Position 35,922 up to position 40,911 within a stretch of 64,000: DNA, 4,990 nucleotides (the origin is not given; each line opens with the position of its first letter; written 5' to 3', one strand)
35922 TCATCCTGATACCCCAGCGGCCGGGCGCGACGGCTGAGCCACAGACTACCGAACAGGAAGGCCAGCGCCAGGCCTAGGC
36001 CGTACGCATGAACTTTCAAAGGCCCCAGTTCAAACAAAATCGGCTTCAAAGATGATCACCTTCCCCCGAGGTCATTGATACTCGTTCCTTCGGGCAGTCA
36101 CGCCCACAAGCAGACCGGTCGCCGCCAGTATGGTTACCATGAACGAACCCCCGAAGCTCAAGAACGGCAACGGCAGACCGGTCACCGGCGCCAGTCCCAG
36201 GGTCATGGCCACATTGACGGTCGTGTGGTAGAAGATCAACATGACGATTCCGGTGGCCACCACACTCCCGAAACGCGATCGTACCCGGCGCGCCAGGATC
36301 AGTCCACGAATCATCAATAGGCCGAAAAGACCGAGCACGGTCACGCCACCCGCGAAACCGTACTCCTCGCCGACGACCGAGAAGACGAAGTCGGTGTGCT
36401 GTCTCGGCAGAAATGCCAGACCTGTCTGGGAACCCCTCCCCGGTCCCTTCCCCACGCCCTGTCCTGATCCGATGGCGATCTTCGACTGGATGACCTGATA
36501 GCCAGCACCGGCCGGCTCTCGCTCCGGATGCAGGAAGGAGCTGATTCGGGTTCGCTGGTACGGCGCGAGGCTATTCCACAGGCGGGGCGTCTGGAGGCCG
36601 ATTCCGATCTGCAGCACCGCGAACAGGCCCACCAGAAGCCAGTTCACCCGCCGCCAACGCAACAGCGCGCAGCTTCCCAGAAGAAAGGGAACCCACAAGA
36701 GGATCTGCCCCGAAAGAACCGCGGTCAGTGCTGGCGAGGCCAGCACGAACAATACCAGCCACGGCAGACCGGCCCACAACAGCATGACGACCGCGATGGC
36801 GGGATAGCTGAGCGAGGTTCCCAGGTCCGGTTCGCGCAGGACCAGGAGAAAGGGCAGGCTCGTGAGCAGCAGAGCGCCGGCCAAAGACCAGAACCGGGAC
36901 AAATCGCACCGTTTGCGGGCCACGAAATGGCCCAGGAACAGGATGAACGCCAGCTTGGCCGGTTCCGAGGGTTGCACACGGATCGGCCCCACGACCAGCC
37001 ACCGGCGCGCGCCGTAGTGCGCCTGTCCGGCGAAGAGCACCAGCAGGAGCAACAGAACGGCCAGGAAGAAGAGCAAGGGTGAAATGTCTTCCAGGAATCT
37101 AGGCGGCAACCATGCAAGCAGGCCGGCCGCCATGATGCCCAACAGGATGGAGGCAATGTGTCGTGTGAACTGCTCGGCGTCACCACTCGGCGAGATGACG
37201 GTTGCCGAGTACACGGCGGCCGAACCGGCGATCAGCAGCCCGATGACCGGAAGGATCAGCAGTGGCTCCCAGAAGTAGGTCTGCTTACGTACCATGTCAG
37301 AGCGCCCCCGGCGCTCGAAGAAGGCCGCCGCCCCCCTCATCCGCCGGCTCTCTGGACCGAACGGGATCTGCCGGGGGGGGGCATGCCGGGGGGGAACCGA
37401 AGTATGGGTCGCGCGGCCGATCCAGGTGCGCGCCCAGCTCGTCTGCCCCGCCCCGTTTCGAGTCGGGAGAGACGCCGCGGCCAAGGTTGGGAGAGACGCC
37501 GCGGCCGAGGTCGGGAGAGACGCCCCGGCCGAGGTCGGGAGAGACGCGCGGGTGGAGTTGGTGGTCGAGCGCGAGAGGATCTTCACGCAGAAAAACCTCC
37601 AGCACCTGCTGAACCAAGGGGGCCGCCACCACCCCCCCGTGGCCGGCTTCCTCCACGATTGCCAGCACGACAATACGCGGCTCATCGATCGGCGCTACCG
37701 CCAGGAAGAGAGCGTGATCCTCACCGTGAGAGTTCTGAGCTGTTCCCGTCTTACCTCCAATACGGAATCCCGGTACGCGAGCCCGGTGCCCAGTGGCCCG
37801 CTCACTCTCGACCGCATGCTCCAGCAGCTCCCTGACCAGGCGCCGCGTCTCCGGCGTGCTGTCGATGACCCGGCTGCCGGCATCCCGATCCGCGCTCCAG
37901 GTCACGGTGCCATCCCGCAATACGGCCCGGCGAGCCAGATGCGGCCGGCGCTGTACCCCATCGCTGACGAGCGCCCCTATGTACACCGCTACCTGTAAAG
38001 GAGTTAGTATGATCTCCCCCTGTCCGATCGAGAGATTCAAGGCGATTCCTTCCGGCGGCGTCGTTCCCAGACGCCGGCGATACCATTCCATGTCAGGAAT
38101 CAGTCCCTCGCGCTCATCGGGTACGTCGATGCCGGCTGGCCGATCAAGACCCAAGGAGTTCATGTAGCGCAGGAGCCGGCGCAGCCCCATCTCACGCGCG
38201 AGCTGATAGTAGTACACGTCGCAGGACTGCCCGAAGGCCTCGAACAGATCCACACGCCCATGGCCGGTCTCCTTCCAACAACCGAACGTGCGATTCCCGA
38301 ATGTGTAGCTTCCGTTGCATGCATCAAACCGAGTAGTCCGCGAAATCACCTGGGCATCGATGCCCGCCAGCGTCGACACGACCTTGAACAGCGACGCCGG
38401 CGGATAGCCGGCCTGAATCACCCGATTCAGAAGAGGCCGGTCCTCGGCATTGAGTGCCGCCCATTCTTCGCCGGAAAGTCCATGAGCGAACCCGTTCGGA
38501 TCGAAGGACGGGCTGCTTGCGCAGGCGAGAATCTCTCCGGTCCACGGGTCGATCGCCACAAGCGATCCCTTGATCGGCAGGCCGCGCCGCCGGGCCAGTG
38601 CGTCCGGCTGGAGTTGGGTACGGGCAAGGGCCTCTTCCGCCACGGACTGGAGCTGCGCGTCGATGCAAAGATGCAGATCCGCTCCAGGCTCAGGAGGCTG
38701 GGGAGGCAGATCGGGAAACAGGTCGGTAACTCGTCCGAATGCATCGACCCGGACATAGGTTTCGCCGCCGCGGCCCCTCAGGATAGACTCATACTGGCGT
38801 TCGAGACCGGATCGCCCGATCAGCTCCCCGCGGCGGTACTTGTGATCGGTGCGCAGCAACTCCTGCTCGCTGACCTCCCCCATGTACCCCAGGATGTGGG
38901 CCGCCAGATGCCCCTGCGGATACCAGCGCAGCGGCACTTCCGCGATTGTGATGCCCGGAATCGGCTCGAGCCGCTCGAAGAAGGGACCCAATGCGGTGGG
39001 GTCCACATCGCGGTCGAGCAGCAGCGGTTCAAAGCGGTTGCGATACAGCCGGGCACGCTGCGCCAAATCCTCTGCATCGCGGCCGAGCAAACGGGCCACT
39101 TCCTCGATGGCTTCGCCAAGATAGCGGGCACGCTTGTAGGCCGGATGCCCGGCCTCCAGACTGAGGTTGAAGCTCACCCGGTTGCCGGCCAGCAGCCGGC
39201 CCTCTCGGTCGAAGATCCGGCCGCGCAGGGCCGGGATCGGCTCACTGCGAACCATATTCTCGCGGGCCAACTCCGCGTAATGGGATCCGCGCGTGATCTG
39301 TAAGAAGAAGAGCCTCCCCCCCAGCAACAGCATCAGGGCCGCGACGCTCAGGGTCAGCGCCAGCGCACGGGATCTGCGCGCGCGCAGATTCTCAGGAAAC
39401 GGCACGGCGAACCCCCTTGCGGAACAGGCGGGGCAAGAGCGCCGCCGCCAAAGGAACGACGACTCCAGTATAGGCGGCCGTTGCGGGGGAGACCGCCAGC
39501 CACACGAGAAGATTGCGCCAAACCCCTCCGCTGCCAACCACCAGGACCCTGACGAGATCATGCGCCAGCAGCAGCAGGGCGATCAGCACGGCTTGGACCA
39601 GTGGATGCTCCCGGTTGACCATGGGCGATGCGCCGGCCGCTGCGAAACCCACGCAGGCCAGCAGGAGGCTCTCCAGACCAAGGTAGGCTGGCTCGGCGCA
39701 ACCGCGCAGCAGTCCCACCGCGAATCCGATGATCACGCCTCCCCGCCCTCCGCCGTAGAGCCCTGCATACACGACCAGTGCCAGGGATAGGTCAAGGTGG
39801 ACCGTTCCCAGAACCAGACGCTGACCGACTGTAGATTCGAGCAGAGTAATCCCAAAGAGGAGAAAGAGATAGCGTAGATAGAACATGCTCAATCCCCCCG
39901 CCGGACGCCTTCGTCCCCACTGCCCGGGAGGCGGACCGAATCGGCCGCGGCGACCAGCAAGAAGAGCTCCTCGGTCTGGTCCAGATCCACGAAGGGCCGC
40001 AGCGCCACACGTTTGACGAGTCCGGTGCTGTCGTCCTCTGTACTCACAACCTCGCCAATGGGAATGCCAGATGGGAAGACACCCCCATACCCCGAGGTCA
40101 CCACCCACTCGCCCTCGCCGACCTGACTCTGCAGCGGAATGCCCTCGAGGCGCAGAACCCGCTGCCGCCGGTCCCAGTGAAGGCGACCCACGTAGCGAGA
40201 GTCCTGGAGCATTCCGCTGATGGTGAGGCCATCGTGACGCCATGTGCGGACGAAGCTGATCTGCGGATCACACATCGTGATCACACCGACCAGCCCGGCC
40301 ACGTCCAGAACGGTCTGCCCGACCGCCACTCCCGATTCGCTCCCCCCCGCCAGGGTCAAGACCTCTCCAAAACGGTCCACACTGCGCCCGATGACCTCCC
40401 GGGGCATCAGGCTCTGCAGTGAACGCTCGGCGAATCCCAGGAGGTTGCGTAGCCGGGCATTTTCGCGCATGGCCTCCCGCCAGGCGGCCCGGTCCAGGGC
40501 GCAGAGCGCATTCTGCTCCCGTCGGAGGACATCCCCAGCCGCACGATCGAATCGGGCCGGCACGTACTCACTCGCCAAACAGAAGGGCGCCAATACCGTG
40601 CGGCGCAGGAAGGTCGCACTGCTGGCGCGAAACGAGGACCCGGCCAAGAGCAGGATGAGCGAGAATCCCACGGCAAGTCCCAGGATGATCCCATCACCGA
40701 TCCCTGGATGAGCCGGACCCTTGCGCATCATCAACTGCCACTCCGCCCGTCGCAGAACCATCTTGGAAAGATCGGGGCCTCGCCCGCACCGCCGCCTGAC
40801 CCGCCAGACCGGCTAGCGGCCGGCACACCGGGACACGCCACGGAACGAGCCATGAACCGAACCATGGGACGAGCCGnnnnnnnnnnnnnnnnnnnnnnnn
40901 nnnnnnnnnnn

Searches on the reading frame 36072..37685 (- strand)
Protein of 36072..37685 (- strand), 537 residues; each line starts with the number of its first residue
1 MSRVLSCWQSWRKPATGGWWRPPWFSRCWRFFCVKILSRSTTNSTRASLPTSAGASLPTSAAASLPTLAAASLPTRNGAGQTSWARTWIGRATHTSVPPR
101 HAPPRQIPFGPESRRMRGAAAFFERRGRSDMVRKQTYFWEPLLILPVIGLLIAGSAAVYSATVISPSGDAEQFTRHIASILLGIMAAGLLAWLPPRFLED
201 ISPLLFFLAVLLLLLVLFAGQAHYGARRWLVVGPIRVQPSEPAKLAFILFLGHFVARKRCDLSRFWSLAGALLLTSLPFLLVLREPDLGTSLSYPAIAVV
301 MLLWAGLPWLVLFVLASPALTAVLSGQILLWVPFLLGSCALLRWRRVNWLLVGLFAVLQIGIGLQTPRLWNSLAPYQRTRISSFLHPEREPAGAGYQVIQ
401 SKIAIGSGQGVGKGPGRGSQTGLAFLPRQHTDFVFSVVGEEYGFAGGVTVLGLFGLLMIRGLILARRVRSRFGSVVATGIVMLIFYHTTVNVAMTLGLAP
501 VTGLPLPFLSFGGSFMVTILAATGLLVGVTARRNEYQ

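Call 53: search_protein_families(library=pfam, proteins=[window:36072-37685:-], max_evalue=0.00001)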
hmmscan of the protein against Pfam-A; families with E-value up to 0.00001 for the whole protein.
window:36072-37685:- (537 aa): 1 family
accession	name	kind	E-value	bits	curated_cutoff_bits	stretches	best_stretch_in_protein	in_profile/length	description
PF01098.24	FTSW_RODA_SPOVE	-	1.7e-87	294.2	26.4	1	142-533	8-354/356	Cell cycle protein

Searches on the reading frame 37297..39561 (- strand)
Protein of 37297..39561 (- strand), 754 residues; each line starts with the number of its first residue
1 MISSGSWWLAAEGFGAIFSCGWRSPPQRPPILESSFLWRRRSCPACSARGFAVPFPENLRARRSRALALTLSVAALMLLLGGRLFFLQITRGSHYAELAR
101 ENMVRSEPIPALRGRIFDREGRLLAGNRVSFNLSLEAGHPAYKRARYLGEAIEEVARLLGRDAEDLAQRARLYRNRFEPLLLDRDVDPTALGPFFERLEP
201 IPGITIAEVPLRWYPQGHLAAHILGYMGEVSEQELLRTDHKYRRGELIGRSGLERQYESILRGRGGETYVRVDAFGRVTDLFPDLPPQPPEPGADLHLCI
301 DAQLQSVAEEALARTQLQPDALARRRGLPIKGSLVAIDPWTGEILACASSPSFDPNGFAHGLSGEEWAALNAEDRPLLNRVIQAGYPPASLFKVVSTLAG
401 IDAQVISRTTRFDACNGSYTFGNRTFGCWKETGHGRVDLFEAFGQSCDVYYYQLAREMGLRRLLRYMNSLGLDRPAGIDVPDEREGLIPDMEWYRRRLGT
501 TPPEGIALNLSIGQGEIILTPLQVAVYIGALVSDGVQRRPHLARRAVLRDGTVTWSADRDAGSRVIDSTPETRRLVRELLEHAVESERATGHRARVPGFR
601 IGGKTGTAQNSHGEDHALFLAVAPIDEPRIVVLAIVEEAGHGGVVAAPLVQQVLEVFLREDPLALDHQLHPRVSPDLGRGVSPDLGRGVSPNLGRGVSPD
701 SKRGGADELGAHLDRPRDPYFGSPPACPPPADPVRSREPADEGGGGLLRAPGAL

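Call 53: search_protein_families(library=pfam, proteins=[window:37297-39561:-], max_evalue=0.00001)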
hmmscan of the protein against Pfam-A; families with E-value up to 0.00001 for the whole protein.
window:37297-39561:- (754 aa): 2 families
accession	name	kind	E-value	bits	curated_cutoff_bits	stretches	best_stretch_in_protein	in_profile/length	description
PF00905.27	Transpeptidase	-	2.5e-57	194.8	22.1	1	332-655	1-299/299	Penicillin binding protein transpeptidase domain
PF03717.20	PBP_dimer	-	6.7e-38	131.3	24.4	1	109-279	2-176/180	Penicillin-binding Protein dimerisation domain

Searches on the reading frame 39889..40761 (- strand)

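Call 54: search_protein_families(library=pfam, proteins=[window:39889-40761:-], max_evalue=0.00001)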
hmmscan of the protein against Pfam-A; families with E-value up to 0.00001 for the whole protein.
window:39889-40761:- (290 aa): 1 family
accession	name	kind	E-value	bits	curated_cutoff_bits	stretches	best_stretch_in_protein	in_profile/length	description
PF04085.20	MreC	-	1.6e-32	112.8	28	1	123-269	1-146/147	Rod shape-determining protein MreC, barrel core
